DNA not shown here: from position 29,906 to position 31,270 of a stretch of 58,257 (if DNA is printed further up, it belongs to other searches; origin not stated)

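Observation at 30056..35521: Six-gene orphan island with two nuclease-like proteins and an HTH protein, wedged into the envelope-glycan super-locus: candidate undescribed conflict/defence-type system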

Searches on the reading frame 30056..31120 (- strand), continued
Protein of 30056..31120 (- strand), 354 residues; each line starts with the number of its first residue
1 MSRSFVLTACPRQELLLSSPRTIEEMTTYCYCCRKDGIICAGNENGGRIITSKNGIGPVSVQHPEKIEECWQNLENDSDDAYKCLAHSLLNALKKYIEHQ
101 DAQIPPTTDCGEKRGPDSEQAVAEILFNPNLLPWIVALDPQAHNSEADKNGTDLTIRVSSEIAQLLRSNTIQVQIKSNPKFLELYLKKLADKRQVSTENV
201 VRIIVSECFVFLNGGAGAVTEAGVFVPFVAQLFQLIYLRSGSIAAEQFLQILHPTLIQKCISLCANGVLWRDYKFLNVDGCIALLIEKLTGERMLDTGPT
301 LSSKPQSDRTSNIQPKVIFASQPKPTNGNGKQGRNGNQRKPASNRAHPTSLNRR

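Call 43: search_solved_structures(query=A3, max_evalue=10, show_alignments=3)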
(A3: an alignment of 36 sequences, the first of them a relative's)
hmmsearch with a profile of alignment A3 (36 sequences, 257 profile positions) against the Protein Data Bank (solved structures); distinct sequences matched with E-value up to 10: 8.
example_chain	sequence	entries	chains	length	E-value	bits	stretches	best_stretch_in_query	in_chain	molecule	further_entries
5z2x_A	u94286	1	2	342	0.084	15.7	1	116-164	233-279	Alcohol dehydrogenase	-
5zed_A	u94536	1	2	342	0.085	15.6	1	116-164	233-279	Uncharacterized protein ADH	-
7c1e_A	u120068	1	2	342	0.088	15.6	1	116-164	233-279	Epimerase domain-containing protein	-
8zav_A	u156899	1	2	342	0.092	15.5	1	116-164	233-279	NAD-dependent epimerase/dehydratase domain-containing protein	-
5zec_A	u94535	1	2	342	0.23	14.2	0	119-164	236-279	Uncharacterized protein ADH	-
7qh7_v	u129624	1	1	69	0.48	13.2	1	119-151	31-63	MIEF1 upstream open reading frame protein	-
5ool_v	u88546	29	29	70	0.5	13.1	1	119-151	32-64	MIEF1 upstream open reading frame protein | Mitochondrial ribosome and complex I assembly factor AltMIEF1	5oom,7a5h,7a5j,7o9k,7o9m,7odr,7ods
7c3v_A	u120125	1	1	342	1.1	11.9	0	116-164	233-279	Alcohol dehydrogenase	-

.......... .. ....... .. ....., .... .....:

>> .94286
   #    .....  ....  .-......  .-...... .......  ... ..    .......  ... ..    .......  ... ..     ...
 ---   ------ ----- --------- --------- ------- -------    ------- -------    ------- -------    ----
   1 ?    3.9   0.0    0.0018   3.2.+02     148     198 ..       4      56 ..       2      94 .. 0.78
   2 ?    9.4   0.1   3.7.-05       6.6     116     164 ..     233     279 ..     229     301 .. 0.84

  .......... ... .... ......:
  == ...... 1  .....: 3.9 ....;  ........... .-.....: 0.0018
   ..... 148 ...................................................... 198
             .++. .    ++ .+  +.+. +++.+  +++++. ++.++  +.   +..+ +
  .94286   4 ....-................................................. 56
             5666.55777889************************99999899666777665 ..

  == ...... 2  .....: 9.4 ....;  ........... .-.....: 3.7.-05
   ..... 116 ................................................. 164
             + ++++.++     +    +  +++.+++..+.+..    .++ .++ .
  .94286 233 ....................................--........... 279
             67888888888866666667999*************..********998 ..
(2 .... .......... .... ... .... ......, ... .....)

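Call 49: predict_structure(alignment_id=A3)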
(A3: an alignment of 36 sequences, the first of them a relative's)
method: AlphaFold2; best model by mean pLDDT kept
length: 354 residues; sequences in the alignment: 36
mean_pLDDT: 78.8   pTM: 0.59
mean pLDDT of the five models: 78.8, 77.3, 77.0, 77.0, 75.0
residues with pLDDT >= 90: 159; 70-90: 93; 50-70: 37; < 50: 65
segments of 3 or more residues with pLDDT < 50: 1-23, 298-301, 303-308, 313-333, 335-339
pLDDT, mean of each block of 10 residues (from residue 1): 30 41 67 88 86 73 91 83 89 86 60 84 96 97 94 98 98 95 93 94 96 93 95 97 97 93 86 87 89 56 46 44 46 47 53 55
secondary structure, 60 per line:
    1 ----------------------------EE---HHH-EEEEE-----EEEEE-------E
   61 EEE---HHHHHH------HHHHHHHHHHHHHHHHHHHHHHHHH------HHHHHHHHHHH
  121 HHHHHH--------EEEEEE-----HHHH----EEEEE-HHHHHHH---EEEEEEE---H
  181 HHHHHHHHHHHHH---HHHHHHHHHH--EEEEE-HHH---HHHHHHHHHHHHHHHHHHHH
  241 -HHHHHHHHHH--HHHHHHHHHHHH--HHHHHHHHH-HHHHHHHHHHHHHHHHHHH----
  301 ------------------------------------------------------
elements in order: E38-42 E48-52 E60-63 H67-72 H79-103 H110-126 E135-140 H146-149 E154-158 H160-166 E170-176 H180-193 H197-206 E209-213 H221-240 H242-251 H254-265 H268-276 H278-296
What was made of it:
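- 30056..31120 (-): P1: 354-aa protein with four regions. Residues ~28-70 form an N-terminal Cys-cluster, zinc-ribbon-like module. Residues ~110-215 form a DUF4365/Mrr-like PD-(D/E)xK core. Residues ~215-296 form a conserved helical C-terminal domain. Residues 297-354 form a basic disordered tail with net charge +10. The gene is convergent with the UXS-like gene, with a 13-nt gap. AF2 model with pLDDT 78.8 (core >90) and alpha-beta-beta-beta-alpha-beta topology: call 49.
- On DUF4365 (PF14280) / PD-(D/E)xK superfamily, P1: The AF2 order is H110-126, E135-140, E154-158, E170-176, H180-193, E209-213, with pLDDT above 90 (call 49).
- Topology: call 49.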

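Call 54: search_protein_families(library=pfam, proteins=[L005:14140-15147:-, L005:15157-16686:-, L005:12804-14102:-, L004:5478-6197:-], max_evalue=0.1)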
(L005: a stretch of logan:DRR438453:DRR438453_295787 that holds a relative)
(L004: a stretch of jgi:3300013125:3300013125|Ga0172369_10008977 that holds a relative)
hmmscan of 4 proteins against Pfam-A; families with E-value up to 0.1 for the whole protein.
L005:14140-15147:- (335 aa): 0 families

L005:15157-16686:- (509 aa): 2 families
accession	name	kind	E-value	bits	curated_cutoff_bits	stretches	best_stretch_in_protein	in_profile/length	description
PF10518.14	TAT_signal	-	6.1e-05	23.2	22.7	1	306-326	1-21/21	TAT (twin-arginine translocation) pathway signal sequence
PF10399.14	UCR_Fe-S_N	-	0.058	13.2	24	0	308-327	10-29/41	Ubiquitinol-cytochrome C reductase Fe-S subunit TAT signal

L005:12804-14102:- (432 aa): 0 families

L004:5478-6197:- (239 aa): 3 families
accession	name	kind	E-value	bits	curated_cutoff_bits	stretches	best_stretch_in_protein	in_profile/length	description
PF00702.32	Hydrolase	-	2.3e-05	25.3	26.4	1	7-153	3-147/191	haloacid dehalogenase-like hydrolase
PF13419.12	HAD_2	-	0.048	14.2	23.8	0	8-141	1-116/178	Haloacid dehalogenase-like hydrolase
PF03031.24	NIF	-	0.08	13.1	21.8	0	114-188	47-128/160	NLI interacting factor-like phosphatase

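Call 55: fold_search(model_id=the predicted structure, library=pdb)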
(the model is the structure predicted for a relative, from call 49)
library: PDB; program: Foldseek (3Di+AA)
matches with E <= 10: 139; with E <= 0.001: 0
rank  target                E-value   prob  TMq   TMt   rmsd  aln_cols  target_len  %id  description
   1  2fqz_A                2.1e-01  0.12  0.12  0.14  13.7       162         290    9  Metal-depleted Ecl18kI in complex with uncleaved DNA (released 2006-06-20)
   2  3ank_A                3.3e-01  0.15  0.15  0.14  13.1       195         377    9  Crystal structure of unsaturated glucuronyl hydrolase mutant D175N from Streptcoccus agalactiae complexed with dGlcA-G (released 2010-10-06)
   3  2gb7_B                3.7e-01  0.09  0.13  0.14  13.6       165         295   11  Metal-depleted Ecl18kI in complex with uncleaved, modified DNA (released 2006-06-20)
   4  3vxd_A                4.3e-01  0.06  0.10  0.11  16.0       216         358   12  Crystal structure of unsaturated glucuronyl hydrolase mutant D115N from Streptcoccus agalactiae (released 2012-10-03)
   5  9n77_LT               4.8e-01  0.03  0.11  0.05  25.6       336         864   10  SSU processome maturation and disassembly, State K (released 2025-11-05)
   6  8cwy_A                6.4e-01  0.10  0.12  0.10  16.3       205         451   10  Accurate computational design of genetically encoded 3D protein crystals (released 2023-11-01)
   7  3anj                  7.6e-01  0.08  0.13  0.13  13.1       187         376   10  Crystal structure of unsaturated glucuronyl hydrolase from Streptcoccus agalactiae (released 2010-10-06)
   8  3ani                  9.5e-01  0.08  0.14  0.13  13.1       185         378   10  Crystal structure of unsaturated glucuronyl hydrolase mutant D175N from Streptcoccus agalactiae (released 2010-10-06)
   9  3vxd_C                1.0e+00  0.06  0.11  0.11  14.6       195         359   11  Crystal structure of unsaturated glucuronyl hydrolase mutant D115N from Streptcoccus agalactiae (released 2012-10-03)
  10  9a2i_MODEL_1_A        1.1e+00  0.08  0.14  0.09  16.8       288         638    7  Model of E. coli DnaK by in-cell photo-crosslinking MS and deep learning (released 2023-02-24)
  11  3m63_A                1.1e+00  0.06  0.15  0.07  21.9       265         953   11  Crystal structure of Ufd2 in complex with the ubiquitin-like (UBL) domain of Dsk2 (released 2010-04-28)
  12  5f3q_B                1.1e+00  0.04  0.11  0.18  15.9       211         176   13  Crystal structure of a noncanonical Dicer protein from Entamoeba histolytica (released 2016-12-14)
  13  5f3q_A                1.3e+00  0.04  0.11  0.17  16.8       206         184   11  Crystal structure of a noncanonical Dicer protein from Entamoeba histolytica (released 2016-12-14)
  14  5f3o_A                1.7e+00  0.03  0.11  0.17  15.3       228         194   14  Crystal structure of EhRNaseIII229 from Entamoeba histolytica complexed with Mn2+ (released 2016-12-28)
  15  8as8_E                1.7e+00  0.02  0.09  0.07  30.0       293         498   10  E. coli Wadjet JetABC monomer (released 2022-12-14)
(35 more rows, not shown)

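Call 56: search_protein_families(library=pfam, proteins=[P0023, P0025, P0026, P0027, P0028, P0029, P0030, P0031, P0034, P0036], max_evalue=0.1)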
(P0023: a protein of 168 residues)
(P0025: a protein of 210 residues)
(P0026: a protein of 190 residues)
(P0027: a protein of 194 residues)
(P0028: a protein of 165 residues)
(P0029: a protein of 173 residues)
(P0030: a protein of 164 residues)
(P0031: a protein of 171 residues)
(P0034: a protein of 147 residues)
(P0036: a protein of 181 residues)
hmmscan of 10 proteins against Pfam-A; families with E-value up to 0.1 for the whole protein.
P0023 (168 aa): 0 families

P0025 (210 aa): 3 families
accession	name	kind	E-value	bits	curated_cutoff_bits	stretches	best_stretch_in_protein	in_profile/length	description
PF14280.11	DUF4365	-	0.00042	20.8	24.3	1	69-128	24-81/139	Domain of unknown function (DUF4365)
PF04104.19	DNA_primase_lrg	-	0.045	13.5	22.4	1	116-180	9-67/266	Eukaryotic and archaeal DNA primase, large subunit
PF05727.16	UPF0228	-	0.068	13.6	25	0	24-124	19-115/124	Uncharacterised protein family (UPF0228)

P0026 (190 aa): 1 family
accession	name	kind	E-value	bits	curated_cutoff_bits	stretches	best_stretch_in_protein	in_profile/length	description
PF14280.11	DUF4365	-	0.035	14.6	24.3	1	97-150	26-76/139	Domain of unknown function (DUF4365)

P0027 (194 aa): 0 families

P0028 (165 aa): 2 families
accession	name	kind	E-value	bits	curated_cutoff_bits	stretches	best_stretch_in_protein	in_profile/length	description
PF14280.11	DUF4365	-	0.012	16.1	24.3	1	66-126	19-80/139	Domain of unknown function (DUF4365)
PF00679.30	EFG_C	-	0.078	13.5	27.9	0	92-154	5-63/89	Elongation factor G C-terminus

P0029 (173 aa): 1 family
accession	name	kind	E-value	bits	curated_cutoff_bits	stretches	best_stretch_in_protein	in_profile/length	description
PF14291.11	DUF4371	-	0.06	13.7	32.1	1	63-122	154-211/237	Domain of unknown function (DUF4371)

P0030 (164 aa): 2 families
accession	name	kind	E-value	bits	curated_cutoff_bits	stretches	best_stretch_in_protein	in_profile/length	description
PF14280.11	DUF4365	-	6e-06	26.8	24.3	1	64-130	21-85/139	Domain of unknown function (DUF4365)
PF04282.18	DUF438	-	0.05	14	25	0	5-33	11-39/67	Family of unknown function (DUF438)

P0031 (171 aa): 0 families

P0034 (147 aa): 6 families
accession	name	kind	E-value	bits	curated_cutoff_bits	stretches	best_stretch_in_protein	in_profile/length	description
PF04471.18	Mrr_cat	-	0.0017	18.9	21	1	52-100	21-75/115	Restriction endonuclease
PF14280.11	DUF4365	-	0.0083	16.6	24.3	1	43-116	7-83/139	Domain of unknown function (DUF4365)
PF21531.3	Rv2175c_wHTH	-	0.057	13.8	27.1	0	97-120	20-43/57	DNA-binding protein Rv2175c, wHTH domain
PF13156.12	Mrr_cat_2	-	0.077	13.3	22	1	56-88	22-53/127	Restriction endonuclease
PF09602.15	PhaP_Bmeg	-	0.08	13.3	28.3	0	34-74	65-105/168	Polyhydroxyalkanoic acid inclusion protein (PhaP_Bmeg)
PF25101.1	Spectrin_7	-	0.085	13.7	27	0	54-114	38-98/99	Animal spectrin repeats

P0036 (181 aa): 2 families
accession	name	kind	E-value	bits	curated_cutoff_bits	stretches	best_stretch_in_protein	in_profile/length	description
PF11166.13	DUF2951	-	0.00021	21.9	26.7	1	4-73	9-74/98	Protein of unknown function (DUF2951)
PF14280.11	DUF4365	-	0.01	16.3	24.3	1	80-142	20-80/139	Domain of unknown function (DUF4365)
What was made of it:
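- On DUF4365 (PF14280) / PD-(D/E)xK superfamily, P1: Five more members give DUF4365 at E=4e-4 to 0.035, and one of them (P0034) also hits Mrr_cat (call 56).
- Closest known: DUF4365. Same: Distant members of the P1 family hit PF14280, one of them above the gathering score, and one also hits Mrr_cat, over exactly this region (call 56).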

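Call 58: find_encoding_contigs(protein=P0010, flank=8000, max_places=2)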
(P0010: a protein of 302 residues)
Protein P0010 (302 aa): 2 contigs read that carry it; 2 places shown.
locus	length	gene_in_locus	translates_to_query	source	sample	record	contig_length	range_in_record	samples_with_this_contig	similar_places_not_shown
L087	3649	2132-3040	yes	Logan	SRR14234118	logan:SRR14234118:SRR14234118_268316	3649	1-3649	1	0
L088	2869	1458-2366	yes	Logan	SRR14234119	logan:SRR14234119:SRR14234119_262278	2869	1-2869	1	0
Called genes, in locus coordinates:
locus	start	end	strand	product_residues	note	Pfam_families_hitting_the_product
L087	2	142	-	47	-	?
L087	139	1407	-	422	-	-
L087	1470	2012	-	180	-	-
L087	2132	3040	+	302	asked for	-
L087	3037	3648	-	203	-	?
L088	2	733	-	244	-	?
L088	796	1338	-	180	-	-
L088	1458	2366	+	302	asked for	-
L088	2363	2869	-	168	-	?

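Call 59: find_encoding_contigs(protein=P0012, flank=8000, max_places=2)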
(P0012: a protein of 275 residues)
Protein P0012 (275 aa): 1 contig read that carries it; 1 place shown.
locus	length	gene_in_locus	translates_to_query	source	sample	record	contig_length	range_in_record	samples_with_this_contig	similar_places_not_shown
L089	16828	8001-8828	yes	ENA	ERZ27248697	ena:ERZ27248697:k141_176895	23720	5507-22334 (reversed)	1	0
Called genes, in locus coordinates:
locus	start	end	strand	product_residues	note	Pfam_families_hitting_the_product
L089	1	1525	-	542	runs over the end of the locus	-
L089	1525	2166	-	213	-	PF05219:DREV (weak), PF05401:NodS (weak), PF13489:Methyltransf_23, PF07021:MetW, PF08241:Methyltransf_11, PF08242:Methyltransf_12, PF13649:Methyltransf_25, PF13847:Methyltransf_31, +1 more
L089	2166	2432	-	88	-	PF07578:LAB_N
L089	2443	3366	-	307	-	PF00535:Glycos_transf_2, PF13641:Glyco_tranf_2_3 (weak)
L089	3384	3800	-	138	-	-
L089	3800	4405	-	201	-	-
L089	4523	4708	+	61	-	-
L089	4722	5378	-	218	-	-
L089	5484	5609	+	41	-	-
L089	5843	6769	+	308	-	-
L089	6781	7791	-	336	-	-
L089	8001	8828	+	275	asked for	-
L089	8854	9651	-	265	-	-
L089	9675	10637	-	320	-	PF01699:Na_Ca_ex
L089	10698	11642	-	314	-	PF13641:Glyco_tranf_2_3, PF00535:Glycos_transf_2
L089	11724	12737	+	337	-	-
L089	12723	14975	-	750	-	-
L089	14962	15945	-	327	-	PF01073:3Beta_HSD, PF01370:Epimerase, PF04321:RmlD_sub_bind (weak), PF07993:NAD_binding_4 (faint), PF16363:GDP_Man_Dehyd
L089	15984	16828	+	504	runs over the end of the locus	-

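Call 60: find_encoding_contigs(protein=P0015, flank=8000, max_places=2)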
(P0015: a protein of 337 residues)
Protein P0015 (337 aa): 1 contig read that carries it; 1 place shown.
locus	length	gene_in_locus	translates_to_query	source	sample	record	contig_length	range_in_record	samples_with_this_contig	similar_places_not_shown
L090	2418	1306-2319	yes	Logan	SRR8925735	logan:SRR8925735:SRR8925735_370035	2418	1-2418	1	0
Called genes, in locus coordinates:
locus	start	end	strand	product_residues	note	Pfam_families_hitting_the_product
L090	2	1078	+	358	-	?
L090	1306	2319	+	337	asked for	-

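Call 70: find_related_loci(query=A1, collection=viral_contigs, flank=5000)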
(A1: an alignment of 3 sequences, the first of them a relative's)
Query A1 (354 aa) in viral_contigs; peptide patterns used: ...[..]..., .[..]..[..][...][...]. (x = any residue, [..] = any of these).
146 stretches matched a pattern, but none encodes a relative of the query by tblastn (E <= 1e-3).

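Call 79: search_protein_families(library=padloc, alignment_id=A3, max_evalue=0.01)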
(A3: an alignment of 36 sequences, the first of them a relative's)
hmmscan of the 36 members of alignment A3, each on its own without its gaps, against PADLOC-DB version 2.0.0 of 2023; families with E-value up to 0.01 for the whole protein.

A. member 1, P0001 (354 aa): 0 families

B. families by the number of members that match (of 36 scanned): 6 families
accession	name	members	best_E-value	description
PDLC04292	PDC-M02A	3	0.00037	-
PDLC03574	REase_II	1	0.00025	Type II restriction enzyme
PDLC03404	REase_II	1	0.0023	Type II restriction enzyme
PDLC04278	PDC-M02A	1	0.0042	-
PDLC00937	Cas3d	1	0.0044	"CRISPR-associated helicase Cas3, subtype CYANO"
PDLC04277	PDC-M02A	1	0.008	-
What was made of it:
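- On Known anti-phage systems (PADLOC-DB v2): Across 36 P1-family members the best is PDC-M02A at 3.7e-4 (call 79).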
